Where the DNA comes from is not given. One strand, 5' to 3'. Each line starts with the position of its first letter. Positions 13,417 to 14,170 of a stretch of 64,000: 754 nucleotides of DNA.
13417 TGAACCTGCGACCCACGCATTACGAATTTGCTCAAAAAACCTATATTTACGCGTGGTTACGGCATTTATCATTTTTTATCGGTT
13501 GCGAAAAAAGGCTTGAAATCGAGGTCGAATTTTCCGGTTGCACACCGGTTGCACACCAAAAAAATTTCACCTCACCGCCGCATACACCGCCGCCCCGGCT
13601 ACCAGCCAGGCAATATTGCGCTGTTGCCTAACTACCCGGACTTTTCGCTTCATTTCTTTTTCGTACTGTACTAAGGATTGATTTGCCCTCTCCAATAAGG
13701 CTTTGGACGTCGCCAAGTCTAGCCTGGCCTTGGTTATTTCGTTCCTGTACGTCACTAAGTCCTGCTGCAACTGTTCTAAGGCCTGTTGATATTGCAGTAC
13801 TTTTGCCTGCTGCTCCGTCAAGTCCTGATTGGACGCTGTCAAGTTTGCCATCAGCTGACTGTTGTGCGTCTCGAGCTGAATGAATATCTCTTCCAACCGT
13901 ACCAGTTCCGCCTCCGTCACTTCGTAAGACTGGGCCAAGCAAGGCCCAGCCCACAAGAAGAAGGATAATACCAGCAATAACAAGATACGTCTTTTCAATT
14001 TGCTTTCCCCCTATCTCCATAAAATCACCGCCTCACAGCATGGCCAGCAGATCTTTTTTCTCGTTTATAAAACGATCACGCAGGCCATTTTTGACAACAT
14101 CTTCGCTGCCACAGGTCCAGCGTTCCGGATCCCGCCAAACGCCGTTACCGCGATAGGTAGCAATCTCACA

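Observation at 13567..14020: Unusual spanin-like lysis gene with an almost fully embedded alternative-frame TMD ORF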

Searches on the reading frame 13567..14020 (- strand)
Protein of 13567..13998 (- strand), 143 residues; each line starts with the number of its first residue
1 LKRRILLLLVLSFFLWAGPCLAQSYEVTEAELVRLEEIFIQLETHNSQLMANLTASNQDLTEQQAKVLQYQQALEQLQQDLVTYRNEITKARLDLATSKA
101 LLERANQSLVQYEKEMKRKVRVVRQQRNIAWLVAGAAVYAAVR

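Call 4: search_protein_families(library=pfam, proteins=[window:13567-13998:-, window:13628-14020:-], max_evalue=0.1)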
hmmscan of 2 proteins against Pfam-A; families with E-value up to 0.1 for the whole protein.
window:13567-13998:- (143 aa): 7 families
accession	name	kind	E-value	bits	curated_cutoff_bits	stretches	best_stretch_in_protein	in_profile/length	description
PF15035.11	Rootletin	-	0.0037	17.8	36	1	26-122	62-154/188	Ciliary rootlet component, centrosome cohesion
PF00038.26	Filament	-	0.0056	16.8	40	1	41-122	22-101/313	Intermediate filament protein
PF10186.14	ATG14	-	0.0069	16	33.2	1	41-121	45-127/347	Vacuolar sorting 38 and autophagy-related subunit 14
PF13870.11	CCDC113_CCDC96_CC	-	0.013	15.6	31.6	1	39-117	44-122/177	CCDC113/CCDC96, coiled-coil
PF16515.11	HIP1_clath_bdg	-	0.021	15.7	28.8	1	42-116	25-96/99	Clathrin-binding domain of Huntingtin-interacting protein 1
PF06160.17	EzrA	-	0.068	11.9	39.6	1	21-126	332-433/557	Septation ring formation regulator, EzrA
PF07926.17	TPR_MLP1_2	-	0.069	13.6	36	0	30-122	8-107/129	TPR/MLP1/MLP2-like protein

window:13628-14020:- (130 aa): 1 family
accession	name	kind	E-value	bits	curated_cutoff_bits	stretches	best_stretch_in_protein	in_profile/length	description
PF00669.25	Flagellin_N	-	0.011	16.2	26.6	1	63-122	34-91/139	Bacterial flagellin N-terminal helical region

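Call 5: search_protein_families(library=phrogs, proteins=[window:13567-13998:-, window:13628-14020:-], max_evalue=0.1)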
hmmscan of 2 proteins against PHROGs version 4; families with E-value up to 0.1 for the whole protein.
window:13567-13998:- (143 aa): 4 families
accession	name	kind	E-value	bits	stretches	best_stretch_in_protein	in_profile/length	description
phrog_3153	-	unknown function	0.00019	22.4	1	88-115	18-45/56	-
phrog_6631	-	unknown function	0.005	17.4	1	42-118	36-106/251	-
phrog_20590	-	other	0.018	15.5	1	9-120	6-119/242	peptidase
phrog_4949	-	unknown function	0.09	12.9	0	27-117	94-279/447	-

window:13628-14020:- (130 aa): 0 families

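Call 6: find_homologous_proteins(query=window:13567-13998:-, max_evalue=0.01)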
Query window:13567-13998:- (143 aa): 4 proteins with E <= 0.01 among 106 candidates.
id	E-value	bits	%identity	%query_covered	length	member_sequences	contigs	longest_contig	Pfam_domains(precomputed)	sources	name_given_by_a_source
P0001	6.8e-81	286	100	100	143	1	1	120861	-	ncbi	-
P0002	4.5e-65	235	84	92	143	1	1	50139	-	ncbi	-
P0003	1.5e-45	172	67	92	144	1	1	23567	PF10186.15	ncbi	-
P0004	3.2e-35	139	61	95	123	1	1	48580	-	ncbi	-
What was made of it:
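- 13567..13998 (-): ORF143, in the +1 frame of ORF130: a secreted coiled-coil protein with a C-terminal hydrophobic tail, the proposed outer-membrane-engaging subunit, TTG start. Homologues P0001-P0004 (call 6).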

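Call 9: find_encoding_contigs(protein=P0002, flank=6000, max_places=3)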
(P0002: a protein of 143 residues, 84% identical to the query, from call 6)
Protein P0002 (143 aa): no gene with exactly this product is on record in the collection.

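Call 10: find_encoding_contigs(protein=P0003, flank=6000, max_places=3)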
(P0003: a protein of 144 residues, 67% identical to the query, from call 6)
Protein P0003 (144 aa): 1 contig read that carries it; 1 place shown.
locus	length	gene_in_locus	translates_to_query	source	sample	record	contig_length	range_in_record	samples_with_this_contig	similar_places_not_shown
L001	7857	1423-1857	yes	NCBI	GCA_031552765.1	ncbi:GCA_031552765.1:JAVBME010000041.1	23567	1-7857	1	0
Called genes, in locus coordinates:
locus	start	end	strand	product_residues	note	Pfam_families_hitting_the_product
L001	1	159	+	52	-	?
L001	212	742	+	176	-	PF05105:Phage_holin_4_1 (weak)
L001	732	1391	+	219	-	PF21277:T6SS_VgrG3-like_C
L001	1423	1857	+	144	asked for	PF10186:ATG14 (weak)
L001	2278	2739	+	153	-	PF11188:DUF2975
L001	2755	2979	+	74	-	PF13443:HTH_26, PF01381:HTH_3 (weak)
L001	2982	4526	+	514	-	PF13687:DUF4153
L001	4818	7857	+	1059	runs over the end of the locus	PF13395:HNH_4, PF18541:RuvC_III, PF22702:Cas9_RuvC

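Call 11: find_encoding_contigs(protein=P0004, flank=6000, max_places=3)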
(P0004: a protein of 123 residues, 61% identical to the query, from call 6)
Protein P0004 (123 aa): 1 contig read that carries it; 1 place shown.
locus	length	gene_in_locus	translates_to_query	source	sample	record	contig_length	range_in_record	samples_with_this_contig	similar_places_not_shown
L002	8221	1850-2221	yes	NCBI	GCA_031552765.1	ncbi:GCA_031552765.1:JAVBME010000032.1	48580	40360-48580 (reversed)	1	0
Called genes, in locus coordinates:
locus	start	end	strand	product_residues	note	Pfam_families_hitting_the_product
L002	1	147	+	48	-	?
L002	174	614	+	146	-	PF05105:Phage_holin_4_1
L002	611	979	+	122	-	PF08291:Peptidase_M15_3, PF05951:Peptidase_M15_2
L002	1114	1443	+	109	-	-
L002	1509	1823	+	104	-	-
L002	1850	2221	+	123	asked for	-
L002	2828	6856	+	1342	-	PF08448:PAS_4, PF13426:PAS_9, PF08447:PAS_3, PF08448:PAS_4 (weak), PF13426:PAS_9, PF00512:HisKA, PF02518:HATPase_c, PF00072:Response_reg, +2 more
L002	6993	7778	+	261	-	PF01471:PG_binding_1, PF00877:NLPC_P60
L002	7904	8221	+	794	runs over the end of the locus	PF01326:PPDK_N, PF00391:PEP-utilizers, PF02896:PEP-utilizers_C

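Call 14: find_related_loci(query=A1, collection=genome_contigs, flank=6000)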
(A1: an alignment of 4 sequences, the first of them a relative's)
Query A1 (143 aa) in genome_contigs; peptide patterns used: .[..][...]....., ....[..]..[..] (x = any residue, [..] = any of these).
124 stretches matched a pattern; 2 encode a relative of the query (tblastn E <= 1e-3); 2 distinct loci.
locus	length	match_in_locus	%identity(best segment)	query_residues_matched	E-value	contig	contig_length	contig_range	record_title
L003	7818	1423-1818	66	1-132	3e-48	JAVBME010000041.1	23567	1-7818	MAG: Acidaminococcales bacterium isolate EPI_MAG_00042 c_000002140791, whole genome shotgun sequence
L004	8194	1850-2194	60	1-136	2e-41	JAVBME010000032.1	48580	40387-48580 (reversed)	MAG: Acidaminococcales bacterium isolate EPI_MAG_00042 c_000012704857, whole genome shotgun sequence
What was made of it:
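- On Two-component spanin (i-spanin + o-spanin): The closest DNA relatives are in an Acidaminococcales (Negativicutes) genome (call 14).
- Homologous loci are titled Acidaminococcales bacterium (call 14).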

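Call 15: find_related_loci(query=A1, collection=viral_contigs, flank=6000)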
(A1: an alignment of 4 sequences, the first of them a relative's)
Query A1 (143 aa) in viral_contigs; peptide patterns used: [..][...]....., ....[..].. (x = any residue, [..] = any of these).
94 stretches matched a pattern, but none encodes a relative of the query by tblastn (E <= 1e-3).
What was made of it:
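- Tried and rejected: A scan of viral contigs with the four close ORF143 homologues found nothing (call 15).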

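Call 16: find_related_loci(query=A1, collection=metagenome_contigs, flank=6000)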
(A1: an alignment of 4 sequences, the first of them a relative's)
Query A1 (143 aa) in metagenome_contigs; peptide patterns used: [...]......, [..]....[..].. (x = any residue, [..] = any of these).
600 stretches matched a pattern (row limit reached: there are more); 1 encode a relative of the query (tblastn E <= 1e-3); 1 distinct loci.
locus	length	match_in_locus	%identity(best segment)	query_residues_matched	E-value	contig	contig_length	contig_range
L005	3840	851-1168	31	5-143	1e-10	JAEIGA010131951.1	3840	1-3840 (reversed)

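Call 17: search_dna_similar(query=window:13567-13998:-, collection=phages, mode=protein, max_evalue=1)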
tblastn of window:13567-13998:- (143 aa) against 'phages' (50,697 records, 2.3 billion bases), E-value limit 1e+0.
No match.

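Call 21: find_homologous_proteins(query=window:13628-14020:-, max_evalue=0.01)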
Query window:13628-14020:-: 150 candidates shared short words with the query, none scored E <= 0.01.
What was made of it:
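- ORF130 alone finds no homologue (call 21).
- Tried and rejected: ORF130 alone against 5.8 billion proteins found nothing (call 21).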

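Call 47: predict_structure(alignment_id=A1)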
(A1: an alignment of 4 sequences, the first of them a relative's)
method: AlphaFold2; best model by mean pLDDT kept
length: 143 residues; sequences in the alignment: 4
mean_pLDDT: 87.2   pTM: 0.40
mean pLDDT of the five models: 87.2, 86.4, 85.7, 85.3, 82.7
residues with pLDDT >= 90: 103; 70-90: 16; 50-70: 16; < 50: 8
segments of 3 or more residues with pLDDT < 50: 18-25
pLDDT, mean of each block of 10 residues (from residue 1): 68 57 56 90 94 94 95 96 97 97 96 96 94 91 80
secondary structure, 60 per line:
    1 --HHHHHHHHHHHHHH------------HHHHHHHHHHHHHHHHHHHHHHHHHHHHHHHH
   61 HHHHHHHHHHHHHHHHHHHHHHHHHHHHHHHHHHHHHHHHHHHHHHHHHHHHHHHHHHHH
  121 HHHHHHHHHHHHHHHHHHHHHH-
elements in order: H3-16 H29-142
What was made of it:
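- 13567..13998 (-): AlphaFold gives a single helix at residues 29-142, pLDDT 87 (call 47).
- Checked: AlphaFold gives one helix over residues 29-142 at pLDDT 87 (call 47).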

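Call 54: find_related_loci(query=L005:827-1171:+, collection=viral_contigs, flank=4000)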
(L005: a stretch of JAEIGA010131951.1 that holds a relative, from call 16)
Query L005:827-1171:+ (115 aa) in viral_contigs; peptide patterns used: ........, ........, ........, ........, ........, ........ (x = any residue, [..] = any of these).
14 stretches matched a pattern; 1 encode a relative of the query (tblastn E <= 1e-3); 1 distinct loci.
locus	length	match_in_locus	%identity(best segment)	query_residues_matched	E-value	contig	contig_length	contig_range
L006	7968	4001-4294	50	14-114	7e-24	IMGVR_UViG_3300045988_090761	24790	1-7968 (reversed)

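Call 58: search_protein_representatives(alignment_id=A1)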
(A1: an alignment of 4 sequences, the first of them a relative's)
Query: 4 sequences, 144 profile positions. Proteins with E-value up to 0.001 (for the whole library): 428; up to 1e-10: 110; up to 1e-30: 4. The best 150 are listed.
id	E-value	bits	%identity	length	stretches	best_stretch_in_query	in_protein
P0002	3.8e-79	279.7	-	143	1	1-144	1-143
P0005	5.5e-37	143.0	-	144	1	1-144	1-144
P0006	8.1e-32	126.3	-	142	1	6-134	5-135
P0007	5.3e-31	123.6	-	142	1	6-138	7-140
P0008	1.6e-29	118.8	-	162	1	6-138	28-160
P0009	5.4e-29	117.1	-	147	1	2-128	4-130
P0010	1.3e-28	115.9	-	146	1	6-134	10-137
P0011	4.3e-28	114.2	-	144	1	2-129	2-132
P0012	9.5e-28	113.1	-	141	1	7-138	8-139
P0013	1.1e-26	109.6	-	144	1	5-140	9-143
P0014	1.4e-26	109.3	-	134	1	7-130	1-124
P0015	1.8e-26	108.9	-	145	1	6-139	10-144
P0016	2.8e-26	108.3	-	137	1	7-138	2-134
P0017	3.4e-26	108.0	-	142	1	3-136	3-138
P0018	3.3e-24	101.6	-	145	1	4-138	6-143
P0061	7.0e-14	68.1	-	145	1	7-143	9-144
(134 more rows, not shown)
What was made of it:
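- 13567..13998 (-): The family has 428 clusters at E≤1e-3 (call 58).
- It is the frame most gene callers choose (calls 6 and 58).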

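Call 63: find_related_loci(query=A4, collection=viral_contigs, flank=3500)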
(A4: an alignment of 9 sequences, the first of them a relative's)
Query A4 (142 aa) in viral_contigs; peptide patterns used: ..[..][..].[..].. (x = any residue, [..] = any of these).
101 stretches matched a pattern; 8 encode a relative of the query (tblastn E <= 1e-3); 8 distinct loci.
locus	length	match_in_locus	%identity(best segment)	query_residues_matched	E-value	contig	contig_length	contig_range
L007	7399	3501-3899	59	9-142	4e-41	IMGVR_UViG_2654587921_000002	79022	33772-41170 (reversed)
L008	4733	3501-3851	59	19-136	2e-34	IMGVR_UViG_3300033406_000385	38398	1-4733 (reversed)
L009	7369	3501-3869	56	18-142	3e-34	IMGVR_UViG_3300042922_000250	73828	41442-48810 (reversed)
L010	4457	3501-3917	50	1-142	9e-30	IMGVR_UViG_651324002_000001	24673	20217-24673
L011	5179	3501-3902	46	19-142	1e-20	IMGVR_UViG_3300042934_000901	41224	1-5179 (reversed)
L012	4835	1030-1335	45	19-120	3e-19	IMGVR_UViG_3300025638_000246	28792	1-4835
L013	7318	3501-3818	37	18-141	1e-15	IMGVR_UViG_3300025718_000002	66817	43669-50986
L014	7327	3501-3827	37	20-142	7e-14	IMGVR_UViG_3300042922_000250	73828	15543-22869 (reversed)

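Call 69: find_homologous_proteins(query=A5, max_evalue=0.01)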
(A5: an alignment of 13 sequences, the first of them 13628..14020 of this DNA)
Query A5 (13 sequences) (130 aa, profile of the alignment): 10 proteins with E <= 0.01 among 6911 candidates.
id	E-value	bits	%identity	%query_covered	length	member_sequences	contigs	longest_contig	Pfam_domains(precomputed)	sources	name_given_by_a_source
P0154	7.1e-39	151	29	69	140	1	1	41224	-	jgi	jgi:septal ring factor EnvC (AmiA/AmiB activator)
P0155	4.1e-37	145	34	90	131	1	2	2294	-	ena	-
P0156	1.7e-33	133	32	89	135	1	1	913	-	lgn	-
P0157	1.7e-17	81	28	87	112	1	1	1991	-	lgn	-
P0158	5.8e-14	70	24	87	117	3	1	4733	-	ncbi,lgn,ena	-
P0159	1.3e-12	66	-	-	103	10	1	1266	-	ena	-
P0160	4.5e-7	48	21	95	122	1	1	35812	-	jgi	-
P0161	1.3e-5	43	28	19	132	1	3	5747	-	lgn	-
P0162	1.4e-5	43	-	-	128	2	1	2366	-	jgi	-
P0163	7.5e-3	34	-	-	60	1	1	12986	-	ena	-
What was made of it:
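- Gene callers sometimes chose the ORF130 frame (P0154-P0163, call 69).
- Tried and rejected: An alignment of the alternative-frame translations was needed to find relatives (call 69).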

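Call 70: search_protein_families(library=pfam, alignment_id=A5, max_evalue=0.1)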
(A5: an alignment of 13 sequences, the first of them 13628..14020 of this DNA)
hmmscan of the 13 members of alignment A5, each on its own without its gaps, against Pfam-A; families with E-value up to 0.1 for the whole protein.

A. member 1, window:13628-14020:- (130 aa): 1 family
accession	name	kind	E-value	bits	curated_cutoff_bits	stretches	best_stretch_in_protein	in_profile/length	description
PF00669.25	Flagellin_N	-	0.011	16.2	26.6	1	63-122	34-91/139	Bacterial flagellin N-terminal helical region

B. families by the number of members that match (of 13 scanned): 18 families
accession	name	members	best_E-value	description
PF23991.1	DUF7310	2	0.025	Coiled-coil region of unknown function (DUF7310)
PF20663.3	COG4_N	1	0.0082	Conserved oligomeric Golgi complex subunit 4, N-terminal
PF04799.18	Fzo_mitofusin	1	0.0096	fzo-like conserved region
PF00669.25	Flagellin_N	1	0.011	Bacterial flagellin N-terminal helical region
PF14257.11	DUF4349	1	0.017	Domain of unknown function (DUF4349)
PF20117.4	DUF6507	1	0.019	Family of unknown function (DUF6507)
PF19111.5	DUF5798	1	0.02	Family of unknown function (DUF5798)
PF06009.19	Laminin_II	1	0.02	Laminin Domain II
PF06305.16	LapA_dom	1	0.028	Lipopolysaccharide assembly protein A domain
PF11932.13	DUF3450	1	0.039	Protein of unknown function (DUF3450)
PF23203.1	KIF21A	1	0.04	KIF21A-like domain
PF07889.17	DUF1664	1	0.041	Protein of unknown function (DUF1664)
PF00261.25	Tropomyosin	1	0.049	Tropomyosin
PF09928.14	DUF2160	1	0.05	Predicted small integral membrane protein (DUF2160)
PF14155.11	DUF4307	1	0.051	Domain of unknown function (DUF4307)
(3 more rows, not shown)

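Call 71: search_protein_families(library=phrogs, alignment_id=A5, max_evalue=0.1)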
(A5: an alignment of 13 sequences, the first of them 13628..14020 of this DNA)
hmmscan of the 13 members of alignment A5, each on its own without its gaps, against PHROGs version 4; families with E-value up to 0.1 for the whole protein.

A. member 1, window:13628-14020:- (130 aa): 0 families

B. families by the number of members that match (of 13 scanned): 35 families (the first 25 are shown)
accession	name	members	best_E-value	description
phrog_214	-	2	0.00058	Rz-like spanin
phrog_18860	-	2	0.001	-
phrog_739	-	2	0.0058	Rz-like spanin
phrog_3413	-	2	0.007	-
phrog_1026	-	2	0.03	Rz-like spanin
phrog_32807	-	2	0.033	-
phrog_3774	-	1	3.8e-05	-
phrog_118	-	1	0.00031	head-tail adaptor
phrog_2536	-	1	0.00061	Rz-like spanin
phrog_28494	-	1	0.0011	-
phrog_4297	-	1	0.0013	Rz-like spanin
phrog_21770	-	1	0.0032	-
phrog_16490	-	1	0.0056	-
phrog_1327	-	1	0.0062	Rz-like spanin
phrog_13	-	1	0.0087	Rz-like spanin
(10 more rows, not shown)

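Call 72: search_protein_families(library=phrogs, proteins=[L007:3440-3841:+, L008:3413-3805:+, L009:3428-3817:+, L010:3476-3865:+, L011:3422-3841:+, L012:960-1343:+, L013:3425-3754:+, L014:3446-3769:+, L006:3919-4227:+, L001:1401-1790:+], max_evalue=0.02)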
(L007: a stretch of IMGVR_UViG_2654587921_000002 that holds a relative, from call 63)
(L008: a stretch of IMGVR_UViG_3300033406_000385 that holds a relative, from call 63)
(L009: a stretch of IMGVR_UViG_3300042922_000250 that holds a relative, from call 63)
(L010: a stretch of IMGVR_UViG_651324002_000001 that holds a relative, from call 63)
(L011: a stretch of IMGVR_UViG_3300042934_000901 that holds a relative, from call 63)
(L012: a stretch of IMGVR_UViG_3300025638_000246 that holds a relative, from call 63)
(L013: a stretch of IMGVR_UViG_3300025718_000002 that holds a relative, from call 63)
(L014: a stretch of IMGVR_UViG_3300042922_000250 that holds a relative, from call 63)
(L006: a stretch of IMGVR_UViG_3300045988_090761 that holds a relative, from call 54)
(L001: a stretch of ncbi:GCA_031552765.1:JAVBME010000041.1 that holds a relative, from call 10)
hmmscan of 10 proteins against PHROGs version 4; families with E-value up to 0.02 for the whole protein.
L007:3440-3841:+ (134 aa): 0 families

L008:3413-3805:+ (131 aa): 1 family
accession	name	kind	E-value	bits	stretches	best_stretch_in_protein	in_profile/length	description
phrog_3413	-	unknown function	0.007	17.7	0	85-125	45-85/106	-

L009:3428-3817:+ (130 aa): 1 family
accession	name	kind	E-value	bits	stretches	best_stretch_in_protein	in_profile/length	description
phrog_118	-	connector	0.00031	21.6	0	41-70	35-64/76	head-tail adaptor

L010:3476-3865:+ (130 aa): 0 families

L011:3422-3841:+ (140 aa): 3 families
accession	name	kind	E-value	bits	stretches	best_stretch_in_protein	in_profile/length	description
phrog_16490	-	unknown function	0.0056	17.4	1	18-105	39-128/286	-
phrog_18860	-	unknown function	0.0092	16.9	1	16-133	21-133/141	-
phrog_1272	-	tail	0.011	14.4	1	44-119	127-202/1606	tail length tape measure protein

L012:960-1343:+ (128 aa): 1 family
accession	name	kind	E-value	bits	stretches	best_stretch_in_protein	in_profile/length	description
phrog_28494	-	unknown function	0.0011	19.9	1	25-80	8-62/78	-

L013:3425-3754:+ (110 aa): 2 families
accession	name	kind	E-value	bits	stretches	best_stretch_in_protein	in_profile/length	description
phrog_24955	-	unknown function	0.0096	16.6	1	18-84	26-91/134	-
phrog_10423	-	unknown function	0.018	16.6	0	15-83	6-65/93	-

L014:3446-3769:+ (108 aa): 8 families
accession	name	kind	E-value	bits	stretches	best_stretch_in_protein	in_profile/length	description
phrog_3774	-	unknown function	3.8e-05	25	1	11-81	13-84/122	-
phrog_214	-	lysis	0.00058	20.8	1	7-82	11-85/176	Rz-like spanin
phrog_2536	-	lysis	0.00061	20.9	1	8-59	5-56/129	Rz-like spanin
phrog_18860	-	unknown function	0.001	20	1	9-85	15-84/141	-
phrog_4297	-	lysis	0.0013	19.8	1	7-70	14-84/130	Rz-like spanin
phrog_1327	-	lysis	0.0062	17.4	1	5-79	6-78/158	Rz-like spanin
phrog_89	-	lysis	0.016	16.2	1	10-73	5-64/143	Rz-like spanin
phrog_13056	-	unknown function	0.017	16.4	0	5-59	41-96/137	-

L006:3919-4227:+ (103 aa): 3 families
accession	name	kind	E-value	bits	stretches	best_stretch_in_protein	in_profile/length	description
phrog_214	-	lysis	0.0013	19.6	1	21-98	13-90/176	Rz-like spanin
phrog_739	-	lysis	0.0058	17.8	1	24-98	9-86/122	Rz-like spanin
phrog_13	-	lysis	0.0087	17.1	1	20-99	5-84/154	Rz-like spanin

L001:1401-1790:+ (130 aa): 0 families
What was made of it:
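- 13628..14020 (-): ORF130, the upstream-starting frame: an i-spanin-like (Rz-like architecture) membrane protein, ATG start. Relatives hit several 'Rz-like spanin' PHROGs weakly (call 72).
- On Two-component spanin (i-spanin + o-spanin): Relatives of ORF130 (L014, L006) hit eight Rz-like PHROGs at E from 6e-4 to 0.016 (call 72).
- Closest known: Phage P2 LysB/LysC and lambda Rz/Rz1 two-component spanins. Same: Relatives of ORF130 give weak hits to Rz-like PHROGs (call 72).
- Weak, repeated hits of ORF130-family members to Rz-like spanin PHROGs (E from 6e-4 to 0.016; call 72). The hits of its relatives are weak and partly driven by the membrane helix (call 72). The only annotated PHROG category that recurs among hits is Rz-like spanin (call 72).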

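Call 74: find_encoding_contigs(protein=P0160, flank=4000, max_places=2)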
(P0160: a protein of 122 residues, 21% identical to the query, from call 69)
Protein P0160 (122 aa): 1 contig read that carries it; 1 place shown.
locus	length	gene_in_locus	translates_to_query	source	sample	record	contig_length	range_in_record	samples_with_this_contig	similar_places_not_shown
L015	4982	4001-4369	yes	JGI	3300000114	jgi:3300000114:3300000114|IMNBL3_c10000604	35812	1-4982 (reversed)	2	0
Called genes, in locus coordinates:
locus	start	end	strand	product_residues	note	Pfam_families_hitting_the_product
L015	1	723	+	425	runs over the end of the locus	-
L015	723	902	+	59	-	-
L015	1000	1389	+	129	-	PF05105:Phage_holin_4_1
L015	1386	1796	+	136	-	-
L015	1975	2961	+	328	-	PF00145:DNA_methylase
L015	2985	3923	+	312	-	PF09556:RE_HaeIII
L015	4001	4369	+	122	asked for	-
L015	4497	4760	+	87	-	PF13597:NRDD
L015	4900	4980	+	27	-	?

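Call 75: find_encoding_contigs(protein=P0158, flank=4000, max_places=2)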
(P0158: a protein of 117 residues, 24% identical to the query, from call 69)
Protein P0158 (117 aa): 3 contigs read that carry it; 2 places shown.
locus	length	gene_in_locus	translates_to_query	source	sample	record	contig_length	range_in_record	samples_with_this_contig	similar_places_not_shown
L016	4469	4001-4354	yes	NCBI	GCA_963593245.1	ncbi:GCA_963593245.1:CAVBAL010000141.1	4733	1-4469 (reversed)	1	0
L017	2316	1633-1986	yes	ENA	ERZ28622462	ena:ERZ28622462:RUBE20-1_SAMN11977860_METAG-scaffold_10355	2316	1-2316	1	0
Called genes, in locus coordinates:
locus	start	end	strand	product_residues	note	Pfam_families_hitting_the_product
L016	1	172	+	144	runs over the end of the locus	?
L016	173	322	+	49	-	-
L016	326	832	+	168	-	PF05105:Phage_holin_4_1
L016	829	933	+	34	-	-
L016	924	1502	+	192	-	PF01183:Glyco_hydro_25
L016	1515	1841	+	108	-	-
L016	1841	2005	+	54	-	-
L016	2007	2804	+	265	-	PF11133:Phage_head_fibr (weak)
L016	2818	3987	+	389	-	-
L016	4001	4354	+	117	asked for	-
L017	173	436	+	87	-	-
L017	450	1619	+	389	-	-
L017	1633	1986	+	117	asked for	-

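Call 76: find_encoding_contigs(protein=P0161, flank=4000, max_places=2)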
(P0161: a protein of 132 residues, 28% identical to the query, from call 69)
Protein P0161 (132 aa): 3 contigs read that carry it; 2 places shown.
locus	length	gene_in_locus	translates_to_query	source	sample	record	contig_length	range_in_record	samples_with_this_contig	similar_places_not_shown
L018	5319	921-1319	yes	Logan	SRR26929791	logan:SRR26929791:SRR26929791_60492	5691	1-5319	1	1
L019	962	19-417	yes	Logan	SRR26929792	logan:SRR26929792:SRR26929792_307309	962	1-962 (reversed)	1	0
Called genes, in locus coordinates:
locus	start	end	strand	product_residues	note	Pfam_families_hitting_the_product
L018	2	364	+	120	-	?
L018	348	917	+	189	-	PF01520:Amidase_3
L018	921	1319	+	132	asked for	-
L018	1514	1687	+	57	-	-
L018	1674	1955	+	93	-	-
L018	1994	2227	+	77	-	-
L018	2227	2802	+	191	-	PF07352:Phage_Mu_Gam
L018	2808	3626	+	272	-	PF04404:ERF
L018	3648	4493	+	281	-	-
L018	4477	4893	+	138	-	-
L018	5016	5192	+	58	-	-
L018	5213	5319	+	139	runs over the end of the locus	PF05866:RusA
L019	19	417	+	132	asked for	-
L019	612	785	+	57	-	-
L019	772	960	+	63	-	?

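Call 78: find_encoding_contigs(protein=P0001, flank=10000, max_places=2)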
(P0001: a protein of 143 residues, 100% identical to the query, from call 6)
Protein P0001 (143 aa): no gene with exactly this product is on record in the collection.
